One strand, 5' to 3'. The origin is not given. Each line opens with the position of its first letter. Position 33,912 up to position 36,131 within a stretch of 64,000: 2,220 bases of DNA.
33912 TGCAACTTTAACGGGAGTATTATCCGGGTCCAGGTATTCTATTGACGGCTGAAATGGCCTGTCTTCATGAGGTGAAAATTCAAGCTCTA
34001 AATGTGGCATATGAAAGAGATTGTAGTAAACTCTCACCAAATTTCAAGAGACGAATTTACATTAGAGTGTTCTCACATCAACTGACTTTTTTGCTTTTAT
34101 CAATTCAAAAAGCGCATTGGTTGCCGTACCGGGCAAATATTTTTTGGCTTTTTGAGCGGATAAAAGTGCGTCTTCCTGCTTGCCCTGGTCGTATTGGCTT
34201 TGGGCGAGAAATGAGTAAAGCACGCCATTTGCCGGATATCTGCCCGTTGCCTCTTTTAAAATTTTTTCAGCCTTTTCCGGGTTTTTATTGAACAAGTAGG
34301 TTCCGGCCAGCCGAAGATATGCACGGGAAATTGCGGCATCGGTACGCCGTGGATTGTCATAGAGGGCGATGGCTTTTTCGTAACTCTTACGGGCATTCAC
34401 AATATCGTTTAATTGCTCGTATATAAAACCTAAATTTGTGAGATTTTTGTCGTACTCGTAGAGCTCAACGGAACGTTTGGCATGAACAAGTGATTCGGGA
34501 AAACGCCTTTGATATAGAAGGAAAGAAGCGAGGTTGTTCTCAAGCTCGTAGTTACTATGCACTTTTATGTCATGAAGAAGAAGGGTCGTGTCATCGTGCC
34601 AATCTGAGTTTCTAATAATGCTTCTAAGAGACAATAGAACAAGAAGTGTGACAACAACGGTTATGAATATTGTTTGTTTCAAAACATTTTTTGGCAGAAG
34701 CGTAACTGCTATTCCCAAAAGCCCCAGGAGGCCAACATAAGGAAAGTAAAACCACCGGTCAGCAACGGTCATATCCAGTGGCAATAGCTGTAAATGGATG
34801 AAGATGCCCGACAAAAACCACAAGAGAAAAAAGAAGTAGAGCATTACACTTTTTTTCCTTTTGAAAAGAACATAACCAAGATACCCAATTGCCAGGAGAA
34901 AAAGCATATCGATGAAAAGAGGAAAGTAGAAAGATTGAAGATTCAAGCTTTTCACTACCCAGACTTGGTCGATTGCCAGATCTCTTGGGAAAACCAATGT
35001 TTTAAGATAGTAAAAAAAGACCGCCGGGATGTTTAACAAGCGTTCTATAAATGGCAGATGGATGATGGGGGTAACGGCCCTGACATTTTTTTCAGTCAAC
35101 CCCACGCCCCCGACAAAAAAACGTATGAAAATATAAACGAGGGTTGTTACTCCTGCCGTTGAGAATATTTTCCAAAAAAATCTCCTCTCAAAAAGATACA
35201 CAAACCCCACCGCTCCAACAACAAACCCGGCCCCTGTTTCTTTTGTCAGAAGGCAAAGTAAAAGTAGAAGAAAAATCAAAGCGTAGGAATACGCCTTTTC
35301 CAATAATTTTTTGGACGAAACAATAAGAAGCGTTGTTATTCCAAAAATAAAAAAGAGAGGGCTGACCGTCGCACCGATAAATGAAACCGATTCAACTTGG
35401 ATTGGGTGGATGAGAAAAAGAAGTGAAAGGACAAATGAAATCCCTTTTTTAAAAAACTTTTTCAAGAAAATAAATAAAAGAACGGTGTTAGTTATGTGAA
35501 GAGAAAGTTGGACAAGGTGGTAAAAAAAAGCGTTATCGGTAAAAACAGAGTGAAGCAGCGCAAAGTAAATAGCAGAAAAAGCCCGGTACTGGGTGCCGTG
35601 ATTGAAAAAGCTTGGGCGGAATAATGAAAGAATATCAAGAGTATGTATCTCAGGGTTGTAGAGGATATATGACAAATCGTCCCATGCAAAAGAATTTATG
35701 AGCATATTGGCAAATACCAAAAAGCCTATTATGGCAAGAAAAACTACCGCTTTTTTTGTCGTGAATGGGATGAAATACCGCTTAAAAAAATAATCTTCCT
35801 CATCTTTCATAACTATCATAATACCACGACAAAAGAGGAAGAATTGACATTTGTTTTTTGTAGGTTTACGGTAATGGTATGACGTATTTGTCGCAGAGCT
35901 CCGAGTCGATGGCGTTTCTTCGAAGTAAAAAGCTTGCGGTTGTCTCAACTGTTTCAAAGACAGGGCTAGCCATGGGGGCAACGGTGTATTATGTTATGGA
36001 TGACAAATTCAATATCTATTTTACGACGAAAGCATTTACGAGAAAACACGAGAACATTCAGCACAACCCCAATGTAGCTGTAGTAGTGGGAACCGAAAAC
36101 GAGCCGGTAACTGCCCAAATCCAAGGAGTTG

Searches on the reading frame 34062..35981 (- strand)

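Call 11: search_protein_families(library=pfam, proteins=[window:34062-35981:-], max_evalue=0.001)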
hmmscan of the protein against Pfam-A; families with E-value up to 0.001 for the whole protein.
window:34062-35981:- (639 aa): 9 families
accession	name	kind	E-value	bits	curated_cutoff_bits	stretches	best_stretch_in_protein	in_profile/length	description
PF13424.12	TPR_12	-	5.4e-12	46.2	30.1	2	514-582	6-75/77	Tetratricopeptide repeat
PF07719.23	TPR_2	-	9.7e-10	38.3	27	1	514-543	4-33/34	Tetratricopeptide repeat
PF13181.12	TPR_8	-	4.8e-08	33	25.7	0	514-541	4-31/34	Tetratricopeptide repeat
PF00515.34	TPR_1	-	9.1e-08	32.1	27.8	1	514-542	4-32/34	Tetratricopeptide repeat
PF13428.12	TPR_14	-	2.2e-07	31.3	23.5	1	553-594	2-43/44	Tetratricopeptide repeat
PF14559.12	TPR_19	-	9.5e-07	29.5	25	1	531-594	4-67/68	Tetratricopeptide repeat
PF13374.12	TPR_10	-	1.7e-06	28.3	27.5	0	482-509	6-33/42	Tetratricopeptide repeat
PF13174.12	TPR_6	-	2.3e-05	25.2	26.3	0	516-543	5-32/33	Tetratricopeptide repeat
PF23914.1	TPR_CcmH_CycH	-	3.2e-05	24.3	42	1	517-618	56-153/158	Cytochrome c-type biogenesis protein H TPR domain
